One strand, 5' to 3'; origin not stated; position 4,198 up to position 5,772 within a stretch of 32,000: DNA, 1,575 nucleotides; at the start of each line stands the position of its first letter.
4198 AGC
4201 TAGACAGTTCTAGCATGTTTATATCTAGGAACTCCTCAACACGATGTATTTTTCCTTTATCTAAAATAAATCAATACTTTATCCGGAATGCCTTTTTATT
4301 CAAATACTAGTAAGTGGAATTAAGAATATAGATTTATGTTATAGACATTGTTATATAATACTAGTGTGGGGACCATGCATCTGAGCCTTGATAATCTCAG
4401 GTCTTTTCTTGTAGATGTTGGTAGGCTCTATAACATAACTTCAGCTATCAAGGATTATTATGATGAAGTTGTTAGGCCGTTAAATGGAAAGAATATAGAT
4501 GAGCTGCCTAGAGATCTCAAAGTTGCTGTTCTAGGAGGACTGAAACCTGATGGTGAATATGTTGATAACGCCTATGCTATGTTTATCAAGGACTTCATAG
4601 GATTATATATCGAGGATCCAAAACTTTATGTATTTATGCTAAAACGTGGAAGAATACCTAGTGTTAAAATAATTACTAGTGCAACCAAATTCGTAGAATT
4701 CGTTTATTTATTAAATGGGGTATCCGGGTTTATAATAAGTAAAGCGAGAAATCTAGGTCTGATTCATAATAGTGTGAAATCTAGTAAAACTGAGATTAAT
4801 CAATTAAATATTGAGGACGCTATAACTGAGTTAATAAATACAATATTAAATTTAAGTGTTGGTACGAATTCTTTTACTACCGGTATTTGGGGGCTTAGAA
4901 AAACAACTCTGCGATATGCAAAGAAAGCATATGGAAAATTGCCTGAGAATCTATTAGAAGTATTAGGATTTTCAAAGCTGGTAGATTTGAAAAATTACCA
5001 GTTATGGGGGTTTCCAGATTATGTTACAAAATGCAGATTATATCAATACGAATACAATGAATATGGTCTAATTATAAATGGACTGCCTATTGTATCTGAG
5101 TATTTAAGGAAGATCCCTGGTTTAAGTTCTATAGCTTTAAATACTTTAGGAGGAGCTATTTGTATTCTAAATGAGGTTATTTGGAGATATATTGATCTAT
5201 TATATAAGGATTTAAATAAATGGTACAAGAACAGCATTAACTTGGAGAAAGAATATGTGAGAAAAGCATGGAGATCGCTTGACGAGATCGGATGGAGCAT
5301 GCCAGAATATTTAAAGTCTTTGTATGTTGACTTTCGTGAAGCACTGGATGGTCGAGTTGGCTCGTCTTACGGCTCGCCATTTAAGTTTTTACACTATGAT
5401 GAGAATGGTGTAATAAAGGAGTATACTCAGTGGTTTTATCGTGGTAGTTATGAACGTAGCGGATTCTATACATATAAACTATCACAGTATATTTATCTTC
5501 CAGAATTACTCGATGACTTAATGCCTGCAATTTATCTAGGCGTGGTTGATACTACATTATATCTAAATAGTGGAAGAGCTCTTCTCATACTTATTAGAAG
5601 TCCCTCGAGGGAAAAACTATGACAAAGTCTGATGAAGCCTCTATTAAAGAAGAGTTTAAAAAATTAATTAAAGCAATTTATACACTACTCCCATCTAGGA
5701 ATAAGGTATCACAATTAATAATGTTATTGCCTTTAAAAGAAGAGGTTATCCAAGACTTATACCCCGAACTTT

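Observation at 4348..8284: Translationally coupled three-gene operon with a wHTH/PD-(D/E)xK nuclease protein, sitting between an R-M pair and a HEPN-MNT pair: candidate new archaeal defence (or element-maintenance) module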

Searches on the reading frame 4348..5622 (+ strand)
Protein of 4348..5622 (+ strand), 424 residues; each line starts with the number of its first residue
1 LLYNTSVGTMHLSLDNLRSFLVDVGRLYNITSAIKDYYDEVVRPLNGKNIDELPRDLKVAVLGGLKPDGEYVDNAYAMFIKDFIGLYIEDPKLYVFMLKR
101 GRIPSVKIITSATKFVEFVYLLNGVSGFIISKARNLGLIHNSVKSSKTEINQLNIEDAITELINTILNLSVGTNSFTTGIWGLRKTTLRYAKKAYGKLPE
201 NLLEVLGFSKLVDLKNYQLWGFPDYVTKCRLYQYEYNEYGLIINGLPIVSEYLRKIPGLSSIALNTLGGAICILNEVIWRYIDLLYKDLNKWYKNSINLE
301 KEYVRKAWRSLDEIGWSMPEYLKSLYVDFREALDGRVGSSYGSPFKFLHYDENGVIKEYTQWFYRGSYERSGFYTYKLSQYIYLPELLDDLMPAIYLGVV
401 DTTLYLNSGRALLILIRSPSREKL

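Call 3: search_protein_families(library=pfam, proteins=[window:4348-5622:+], max_evalue=1)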
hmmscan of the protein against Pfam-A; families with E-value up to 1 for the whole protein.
window:4348-5622:+ (424 aa): 0 families

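Call 4: search_protein_families(library=padloc, proteins=[window:4348-5622:+], max_evalue=1)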
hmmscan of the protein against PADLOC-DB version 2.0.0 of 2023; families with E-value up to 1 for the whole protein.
window:4348-5622:+ (424 aa): 0 families

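Call 5: search_protein_families(library=ncbifam, proteins=[window:4348-5622:+], max_evalue=1)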
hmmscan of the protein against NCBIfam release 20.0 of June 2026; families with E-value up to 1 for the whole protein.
window:4348-5622:+ (424 aa): 0 families

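Call 6: search_protein_families(library=phrogs, proteins=[window:4348-5622:+], max_evalue=1)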
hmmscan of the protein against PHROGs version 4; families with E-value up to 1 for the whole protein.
window:4348-5622:+ (424 aa): 0 families

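Call 8: find_homologous_proteins(query=window:4348-5622:+)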
Query window:4348-5622:+ (424 aa): 43 proteins with E <= 0.001 among 7818 candidates.
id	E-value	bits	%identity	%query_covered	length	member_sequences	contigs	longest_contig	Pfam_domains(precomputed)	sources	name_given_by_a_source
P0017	1.1e-274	929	100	98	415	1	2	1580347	-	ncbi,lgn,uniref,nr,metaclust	ncbi:hypothetical protein [Staphylothermus hellenicus]|uniref:Uncharacterized protein n=1 Tax=Staphy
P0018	9.2e-192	656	68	99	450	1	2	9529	-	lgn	-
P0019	3.8e-154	532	58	96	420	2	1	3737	-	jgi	-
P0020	7.7e-147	508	56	96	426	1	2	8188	-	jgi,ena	-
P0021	4.3e-145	502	56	96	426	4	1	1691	-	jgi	-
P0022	3.9e-143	496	55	97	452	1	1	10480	-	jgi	-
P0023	2.2e-141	490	55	97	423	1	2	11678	-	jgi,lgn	-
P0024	2.7e-140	486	52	96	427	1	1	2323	-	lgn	-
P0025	2.6e-138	480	55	96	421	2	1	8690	-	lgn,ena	-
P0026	1.0e-137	478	54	97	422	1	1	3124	-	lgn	-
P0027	2.4e-135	470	55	97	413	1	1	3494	-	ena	-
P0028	7.5e-127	442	52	96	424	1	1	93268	-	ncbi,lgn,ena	-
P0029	1.9e-124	434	50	98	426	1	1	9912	-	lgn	-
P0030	1.3e-119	418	51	94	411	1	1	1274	-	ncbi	ncbi:MAG: hypothetical protein ACP5KA_07535, partial [Desulfurococcaceae archaeon]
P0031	4.3e-118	413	47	96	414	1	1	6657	-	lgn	-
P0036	6.9e-102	360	46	96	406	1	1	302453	-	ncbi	-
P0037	5.4e-94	334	44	97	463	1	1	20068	-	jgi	-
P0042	1.8e-82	296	37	97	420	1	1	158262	-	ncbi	-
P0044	4.7e-72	262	36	95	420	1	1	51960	-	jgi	-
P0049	1.6e-57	214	36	83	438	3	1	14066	-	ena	-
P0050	2.3e-57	213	33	93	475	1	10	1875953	-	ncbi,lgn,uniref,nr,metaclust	ncbi:hypothetical protein Igag_0716 [Ignisphaera aggregans DSM 17230]|uniref:Uncharacterized protein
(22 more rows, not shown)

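Call 12: find_encoding_contigs(protein=P0050, flank=10000, max_places=2)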
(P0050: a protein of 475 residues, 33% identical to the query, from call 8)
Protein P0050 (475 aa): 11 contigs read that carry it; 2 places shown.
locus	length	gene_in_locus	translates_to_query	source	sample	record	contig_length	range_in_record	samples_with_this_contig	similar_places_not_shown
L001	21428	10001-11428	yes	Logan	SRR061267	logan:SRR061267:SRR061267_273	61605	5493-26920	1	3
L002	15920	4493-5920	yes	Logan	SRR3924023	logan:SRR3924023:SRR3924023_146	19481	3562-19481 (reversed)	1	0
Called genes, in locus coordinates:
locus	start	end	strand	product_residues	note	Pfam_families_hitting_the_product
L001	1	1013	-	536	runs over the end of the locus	-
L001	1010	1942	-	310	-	-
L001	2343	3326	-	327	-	-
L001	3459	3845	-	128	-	PF05942:PaREP1 (faint)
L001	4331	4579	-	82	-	-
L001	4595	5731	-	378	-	-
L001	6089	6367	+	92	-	-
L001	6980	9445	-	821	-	PF02171:Piwi (weak)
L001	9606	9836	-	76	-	-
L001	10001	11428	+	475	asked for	-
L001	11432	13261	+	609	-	-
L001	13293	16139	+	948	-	PF25794:SACS (weak), PF13589:HATPase_c_3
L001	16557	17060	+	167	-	-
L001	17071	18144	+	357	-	-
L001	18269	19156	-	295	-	PF00149:Metallophos (faint)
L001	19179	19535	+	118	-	-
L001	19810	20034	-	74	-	-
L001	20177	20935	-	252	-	-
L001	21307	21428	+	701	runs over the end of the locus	PF02384:N6_Mtase, PF01170:UPF0020 (faint), PF13649:Methyltransf_25 (weak), PF07669:Eco57I, PF22837:M_Eco57I_C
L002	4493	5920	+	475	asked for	-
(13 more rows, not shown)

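Call 17: find_encoding_contigs(protein=P0042, flank=10000, max_places=2)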
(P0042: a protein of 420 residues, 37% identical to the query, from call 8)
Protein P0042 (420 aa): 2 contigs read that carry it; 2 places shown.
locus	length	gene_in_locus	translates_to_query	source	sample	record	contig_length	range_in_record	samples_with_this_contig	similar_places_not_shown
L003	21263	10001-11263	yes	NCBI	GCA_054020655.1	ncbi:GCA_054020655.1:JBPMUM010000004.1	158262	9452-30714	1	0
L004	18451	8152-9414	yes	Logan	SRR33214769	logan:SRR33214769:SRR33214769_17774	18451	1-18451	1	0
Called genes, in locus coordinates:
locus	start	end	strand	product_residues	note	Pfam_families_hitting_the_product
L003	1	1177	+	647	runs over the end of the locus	PF00069:Pkinase, PF07714:PK_Tyr_Ser-Thr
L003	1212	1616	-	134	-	PF21485:IF5A-like_N, PF08207:EFP_N (faint), PF01287:eIF-5a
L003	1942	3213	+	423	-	PF16795:Phage_integr_3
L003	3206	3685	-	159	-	-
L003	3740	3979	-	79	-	PF04255:DUF433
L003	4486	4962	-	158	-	-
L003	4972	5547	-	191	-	-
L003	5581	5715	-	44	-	-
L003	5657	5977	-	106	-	-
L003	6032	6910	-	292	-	-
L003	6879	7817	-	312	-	-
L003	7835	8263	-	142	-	-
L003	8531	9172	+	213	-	-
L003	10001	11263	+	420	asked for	-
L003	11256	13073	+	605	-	-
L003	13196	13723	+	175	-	-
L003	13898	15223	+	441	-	-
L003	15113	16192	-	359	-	PF00271:Helicase_C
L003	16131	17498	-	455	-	PF00176:SNF2-rel_dom, PF00270:DEAD, PF04851:ResIII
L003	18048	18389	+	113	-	-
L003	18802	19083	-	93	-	-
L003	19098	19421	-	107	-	-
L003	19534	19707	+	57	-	PF04014:MazE_antitoxin (weak)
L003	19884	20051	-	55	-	-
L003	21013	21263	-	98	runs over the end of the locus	-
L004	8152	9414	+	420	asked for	-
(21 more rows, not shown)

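Call 18: find_encoding_contigs(protein=P0036, flank=10000, max_places=2)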
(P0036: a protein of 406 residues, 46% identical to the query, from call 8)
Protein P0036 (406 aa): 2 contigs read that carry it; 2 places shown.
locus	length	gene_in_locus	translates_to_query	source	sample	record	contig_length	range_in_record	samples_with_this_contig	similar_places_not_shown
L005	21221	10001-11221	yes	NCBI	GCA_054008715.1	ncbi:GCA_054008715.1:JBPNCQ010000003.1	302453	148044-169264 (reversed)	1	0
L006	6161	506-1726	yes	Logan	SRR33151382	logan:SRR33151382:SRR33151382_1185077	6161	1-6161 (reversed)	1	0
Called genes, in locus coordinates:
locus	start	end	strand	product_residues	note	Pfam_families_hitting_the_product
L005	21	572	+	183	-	PF05942:PaREP1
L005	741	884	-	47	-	-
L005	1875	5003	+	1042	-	PF00270:DEAD, PF04851:ResIII (faint), PF00271:Helicase_C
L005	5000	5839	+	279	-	-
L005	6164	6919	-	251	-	-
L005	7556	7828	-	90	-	PF13441:Gly-zipper_YMGG (weak)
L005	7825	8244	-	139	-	-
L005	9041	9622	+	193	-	PF13091:PLDc_2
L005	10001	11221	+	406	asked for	-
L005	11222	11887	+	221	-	-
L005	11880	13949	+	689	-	-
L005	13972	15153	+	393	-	-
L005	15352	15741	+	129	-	-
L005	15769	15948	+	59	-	PF07760:DUF1616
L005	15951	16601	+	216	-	-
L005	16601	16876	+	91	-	-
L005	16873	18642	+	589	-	-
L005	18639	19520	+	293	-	-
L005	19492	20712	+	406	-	PF01882:DUF58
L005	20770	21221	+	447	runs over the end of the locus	-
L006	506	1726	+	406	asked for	-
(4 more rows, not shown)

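Call 19: find_encoding_contigs(protein=P0028, flank=10000, max_places=2)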
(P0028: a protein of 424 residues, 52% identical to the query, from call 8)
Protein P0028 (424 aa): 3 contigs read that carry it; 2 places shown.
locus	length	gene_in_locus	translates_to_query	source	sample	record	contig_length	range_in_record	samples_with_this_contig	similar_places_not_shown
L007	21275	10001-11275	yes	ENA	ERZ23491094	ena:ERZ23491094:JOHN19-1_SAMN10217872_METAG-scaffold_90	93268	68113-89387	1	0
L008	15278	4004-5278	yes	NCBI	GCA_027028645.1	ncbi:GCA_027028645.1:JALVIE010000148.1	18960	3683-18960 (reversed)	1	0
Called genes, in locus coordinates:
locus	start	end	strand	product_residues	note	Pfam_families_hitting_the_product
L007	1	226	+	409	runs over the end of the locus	PF00009:GTP_EFTU, PF03144:GTP_EFTU_D2 (faint), PF09173:eIF2_C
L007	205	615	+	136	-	PF01850:PIN (faint), PF18477:PIN_9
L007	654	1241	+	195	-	PF03876:SHS2_Rpb7-N, PF00575:S1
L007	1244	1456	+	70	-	PF06093:Spt4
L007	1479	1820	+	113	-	PF01282:Ribosomal_S24e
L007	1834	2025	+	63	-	PF01599:Ribosomal_S27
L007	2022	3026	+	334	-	PF00814:TsaD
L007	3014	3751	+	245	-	PF01636:APH (faint), PF01163:RIO1 (weak)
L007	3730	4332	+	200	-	PF01725:Ham1p_like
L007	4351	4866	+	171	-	PF08069:Ribosomal_S13_N, PF00312:Ribosomal_S15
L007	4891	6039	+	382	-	-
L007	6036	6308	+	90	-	-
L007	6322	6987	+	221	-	PF01015:Ribosomal_S3Ae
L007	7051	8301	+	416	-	PF00483:NTP_transferase, PF12804:NTP_transf_3, PF25084:LbH_EIF2B (weak), PF25087:GMPPB_C, PF00132:Hexapep (weak)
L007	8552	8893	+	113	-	-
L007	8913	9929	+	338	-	PF00589:Phage_integrase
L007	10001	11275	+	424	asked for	-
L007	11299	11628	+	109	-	-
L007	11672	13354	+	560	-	-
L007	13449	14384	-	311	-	-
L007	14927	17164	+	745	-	-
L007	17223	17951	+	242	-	-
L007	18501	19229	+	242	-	-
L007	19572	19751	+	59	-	-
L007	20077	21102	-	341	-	PF01435:Peptidase_M48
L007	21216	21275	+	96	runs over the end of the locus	-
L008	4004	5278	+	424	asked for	-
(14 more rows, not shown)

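Call 28: predict_structure(alignment_id=A2)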
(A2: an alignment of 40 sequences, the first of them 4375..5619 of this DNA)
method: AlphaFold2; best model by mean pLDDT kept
length: 415 residues; sequences in the alignment: 40
mean_pLDDT: 91.3   pTM: 0.91
mean pLDDT of the five models: 91.3, 91.1, 90.9, 90.3, 89.8
residues with pLDDT >= 90: 335; 70-90: 60; 50-70: 5; < 50: 15
segments of 3 or more residues with pLDDT < 50: 133-143, 412-415
pLDDT, mean of each block of 10 residues (from residue 1): 90 96 95 95 92 94 93 96 95 91 95 98 93 48 73 94 95 97 93 97 94 97 83 93 81 92 97 93 84 95 96 94 89 92 97 89 94 97 97 96 95 42
secondary structure, 60 per line:
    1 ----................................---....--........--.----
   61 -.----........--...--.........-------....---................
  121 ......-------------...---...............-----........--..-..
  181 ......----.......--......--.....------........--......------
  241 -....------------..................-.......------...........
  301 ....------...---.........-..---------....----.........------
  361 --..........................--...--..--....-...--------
elements in order: H5-36 H46-53 H67-74 E77-79 H82-90 E98-101 H105-126 H146-160 H166-173 H179-186 H191-197 E200-205 E208-212 E219-226 E229-234 H242-245 H258-275 H277-283 H290-304 E317-319 H320-325 E338-341 E346-354 E363-374 H375-388 E391-393 E400-403 E405-407

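Call 31: fold_search(model_id=the predicted structure, library=pdb)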
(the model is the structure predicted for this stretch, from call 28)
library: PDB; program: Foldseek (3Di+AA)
matches with E <= 10: 27; with E <= 0.001: 0
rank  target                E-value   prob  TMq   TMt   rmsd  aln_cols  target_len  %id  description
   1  3nje_A                1.7e+00  0.06  0.08  0.15  13.6       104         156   12  Structure of the Minor Pseudopilin XcpW from the Pseudomonas aeruginosa Type II Secretion System (released 2011-02-02)
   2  8v6g_C                1.7e+00  0.02  0.10  0.09  26.8       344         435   13  DNA initiation complex (configuration 1) of Xenopus laevis DNA polymerase alpha-primase (released 2023-12-20)
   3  8xa6_H                2.7e+00  0.03  0.07  0.20  15.1       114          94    9  Cryo-EM structure of Bacillus RNAP and SPO1 gp33 complex (released 2024-12-04)
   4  9e5c_6e               3.0e+00  0.01  0.08  0.01  27.4       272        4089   13  Cryo-EM structure of 96 nm repeat of microtubule doublet from T. brucei flagellum (released 2025-03-12)
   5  8t8z                  4.3e+00  0.02  0.11  0.16  16.2       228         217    9  Crystal structure of Terrestrivirus Inositol pyrophosphatase kinase in complex with ADP and myo-(1OH)IP5 (released 2023-11-15)
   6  2olt_B                4.8e+00  0.01  0.09  0.13  20.4       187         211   14  Crystal structure of a phou-like protein (so_3770) from shewanella oneidensis mr-1 at 2.00 A resolution (released 2007-02-06)
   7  2jaa_A                5.0e+00  0.03  0.10  0.20  19.8       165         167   11  SeMet substituted Shigella Flexneri Ipad (released 2006-11-30)
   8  7r6s_B                5.0e+00  0.02  0.09  0.11  17.6       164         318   12  Crystal Structure of the Putative Bacteriophage Protein from Stenotrophomonas maltophilia (released 2022-11-09)
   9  7f3h_B                5.0e+00  0.01  0.07  0.06  19.4       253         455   11  Crystal structure of cytochrome P450DA heme domain (released 2021-07-28)
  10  3se7_B                5.3e+00  0.02  0.08  0.09  11.3        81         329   15  ancient VanA (released 2011-09-14)
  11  7jhj_R                6.2e+00  0.01  0.08  0.11  19.3       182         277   12  Structure of the Epstein-Barr virus GPCR BILF1 in complex with human Gi (released 2021-07-07)
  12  6cqm_A                6.8e+00  0.01  0.08  0.19  11.1        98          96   13  Crystal Structure of mitochondrial single-stranded DNA binding proteins from S. cerevisiae, Rim1 (Form2) (released 2018-05-30)
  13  4bjr_A                6.8e+00  0.01  0.07  0.06  17.4       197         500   10  Crystal structure of the complex between Prokaryotic Ubiquitin-like Protein Pup and its Ligase PafA (released 2013-05-01)
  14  3pqj_B                7.2e+00  0.06  0.11  0.33   5.5        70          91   13  Crystal Structure of the transcriptional repressor BigR from Xylella fastidiosa (released 2011-06-01)
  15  4bjr_B                7.2e+00  0.01  0.07  0.06  17.2       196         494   10  Crystal structure of the complex between Prokaryotic Ubiquitin-like Protein Pup and its Ligase PafA (released 2013-05-01)
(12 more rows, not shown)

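Call 35: search_solved_structures(query=A2, max_evalue=10)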
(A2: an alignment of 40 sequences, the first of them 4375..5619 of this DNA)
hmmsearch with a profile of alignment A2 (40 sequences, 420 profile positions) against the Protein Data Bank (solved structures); distinct sequences matched with E-value up to 10: 1.
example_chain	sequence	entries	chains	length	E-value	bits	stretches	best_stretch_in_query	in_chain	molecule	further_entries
7mcd_A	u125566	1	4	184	0.0067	19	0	5-38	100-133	AI-designed TIM-barrel F15C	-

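Call 38: search_protein_families(library=pfam, alignment_id=A2, max_evalue=1)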
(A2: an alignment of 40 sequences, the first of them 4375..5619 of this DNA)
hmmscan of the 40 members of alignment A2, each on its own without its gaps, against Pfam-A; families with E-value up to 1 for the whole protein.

A. member 1, window:4375-5619:+ (415 aa): 0 families

B. families by the number of members that match (of 40 scanned): 15 families
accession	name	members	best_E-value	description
PF15286.11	Bcl-2_3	2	0.022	Apoptosis regulator M11, B cell 2 leukaemia/lymphoma like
PF14131.11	DUF4298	2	0.044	Domain of unknown function (DUF4298)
PF11282.13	DUF3082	2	0.075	Protein of unknown function (DUF3082)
PF01223.29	Endonuclease_NS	1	0.023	DNA/RNA non-specific endonuclease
PF04108.17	ATG17_like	1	0.032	Autophagy protein ATG17-like domain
PF00210.30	Ferritin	1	0.037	Ferritin-like domain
PF09644.15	Mg296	1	0.043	Mg296 protein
PF13610.12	DDE_Tnp_IS240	1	0.055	DDE domain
PF18732.6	HEPN_AbiA_CTD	1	0.058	HEPN like, Abia C-terminal domain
PF02474.21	NodA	1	0.074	Nodulation protein A (NodA)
PF02797.21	Chal_sti_synt_C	1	0.1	Chalcone and stilbene synthases, C-terminal domain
PF16897.10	MMR_HSR1_Xtn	1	0.13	C-terminal region of MMR_HSR1 domain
PF12075.13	KN_motif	1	0.21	KN motif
PF19047.5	HOOK_N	1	0.22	HOOK domain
PF17835.6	NOG1_N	1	0.22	NOG1 N-terminal helical domain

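Call 39: find_related_loci(query=A2, collection=genome_contigs, flank=10000)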
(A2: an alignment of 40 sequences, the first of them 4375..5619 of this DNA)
Query A2 (415 aa) in genome_contigs; peptide patterns used: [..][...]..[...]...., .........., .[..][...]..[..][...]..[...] (x = any residue, [..] = any of these).
56 stretches matched a pattern; 1 encode a relative of the query (tblastn E <= 1e-3); 1 distinct loci.
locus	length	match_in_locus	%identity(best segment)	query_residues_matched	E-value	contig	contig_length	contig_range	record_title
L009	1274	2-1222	51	11-409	4e-139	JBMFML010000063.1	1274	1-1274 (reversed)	MAG: Desulfurococcaceae archaeon isolate KM4337-20 NODE_63_length_1274_cov_0.834586, whole genome shotgun sequence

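Call 40: find_related_loci(query=A2, collection=viral_contigs, flank=10000)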
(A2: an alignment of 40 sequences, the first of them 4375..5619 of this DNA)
Query A2 (415 aa) in viral_contigs; peptide patterns used: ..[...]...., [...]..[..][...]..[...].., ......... (x = any residue, [..] = any of these).
68 stretches matched a pattern, but none encodes a relative of the query by tblastn (E <= 1e-3).

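Call 43: find_encoding_contigs(protein=P0044, flank=10000, max_places=1)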
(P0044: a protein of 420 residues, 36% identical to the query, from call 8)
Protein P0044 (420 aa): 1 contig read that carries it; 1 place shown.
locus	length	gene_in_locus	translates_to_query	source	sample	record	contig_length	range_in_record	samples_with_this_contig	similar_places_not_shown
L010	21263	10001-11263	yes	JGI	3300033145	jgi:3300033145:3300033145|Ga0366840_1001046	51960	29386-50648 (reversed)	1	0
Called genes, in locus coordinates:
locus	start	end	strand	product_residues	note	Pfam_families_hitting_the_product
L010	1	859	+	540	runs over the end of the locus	PF03169:OPT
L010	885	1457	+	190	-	PF14512:TM1586_NiRdase (faint), PF00881:Nitroreductase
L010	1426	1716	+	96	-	PF19585:DUF6092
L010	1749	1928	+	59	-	-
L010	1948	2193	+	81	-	-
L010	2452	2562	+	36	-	-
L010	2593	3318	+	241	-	PF01925:TauE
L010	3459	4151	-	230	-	PF03008:DUF234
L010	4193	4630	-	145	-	PF01637:ATPase_2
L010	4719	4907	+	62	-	-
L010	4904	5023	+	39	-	PF27234:MJ0013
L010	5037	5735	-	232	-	PF12730:ABC2_membrane_4 (weak), PF12698:ABC2_membrane_3 (weak)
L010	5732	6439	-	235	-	PF24686:FLQE3_permease, PF12698:ABC2_membrane_3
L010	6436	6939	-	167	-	PF00005:ABC_tran (weak), PF13304:AAA_21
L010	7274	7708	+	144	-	PF01797:Y1_Tnp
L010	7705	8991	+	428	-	PF01385:OrfB_IS605, PF07282:Cas12f1-like_TNB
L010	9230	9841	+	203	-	PF05175:MTS, PF13489:Methyltransf_23 (weak), PF06325:PrmA, PF13847:Methyltransf_31, PF01170:UPF0020 (weak), PF08241:Methyltransf_11 (weak), PF08242:Methyltransf_12 (weak), PF13649:Methyltransf_25, +1 more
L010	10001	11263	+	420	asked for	-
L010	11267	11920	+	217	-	-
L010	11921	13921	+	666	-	-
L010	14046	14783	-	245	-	PF01925:TauE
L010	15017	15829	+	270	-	PF26482:DUF8155, PF26483:DUF8155_C (weak)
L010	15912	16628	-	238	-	PF07758:DUF1614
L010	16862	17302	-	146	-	PF04073:tRNA_edit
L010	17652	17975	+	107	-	-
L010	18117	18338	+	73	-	-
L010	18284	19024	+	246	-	-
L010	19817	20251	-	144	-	PF01850:PIN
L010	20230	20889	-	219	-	-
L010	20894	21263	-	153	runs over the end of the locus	-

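Call 44: find_encoding_contigs(protein=P0037, flank=10000, max_places=1)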
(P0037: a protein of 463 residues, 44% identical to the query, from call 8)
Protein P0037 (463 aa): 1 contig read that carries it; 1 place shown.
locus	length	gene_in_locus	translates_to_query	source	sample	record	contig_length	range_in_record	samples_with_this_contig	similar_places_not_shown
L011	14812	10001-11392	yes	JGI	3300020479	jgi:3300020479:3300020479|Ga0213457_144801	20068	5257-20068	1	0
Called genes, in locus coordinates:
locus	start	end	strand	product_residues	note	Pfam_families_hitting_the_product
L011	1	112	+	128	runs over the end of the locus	PF00507:Oxidored_q4 (weak)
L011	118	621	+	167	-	PF00329:Complex1_30kDa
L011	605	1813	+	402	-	PF00346:Complex1_49kDa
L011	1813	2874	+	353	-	PF00146:NADHdh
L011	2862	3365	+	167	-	PF13534:Fer4_17 (faint), PF12797:Fer4_2 (faint), PF13237:Fer4_10 (weak), PF14697:Fer4_21, PF12838:Fer4_7, PF13187:Fer4_9, PF25160:LdpA_Fe-S-bd (weak), PF00037:Fer4, +2 more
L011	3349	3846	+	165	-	PF00499:Oxidored_q3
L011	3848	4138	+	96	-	PF00420:Oxidored_q2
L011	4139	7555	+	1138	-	PF00361:Proton_antipo_M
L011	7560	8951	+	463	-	PF00361:Proton_antipo_M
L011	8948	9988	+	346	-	PF01658:Inos-1-P_synth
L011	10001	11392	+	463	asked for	-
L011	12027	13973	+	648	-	-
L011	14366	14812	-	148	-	?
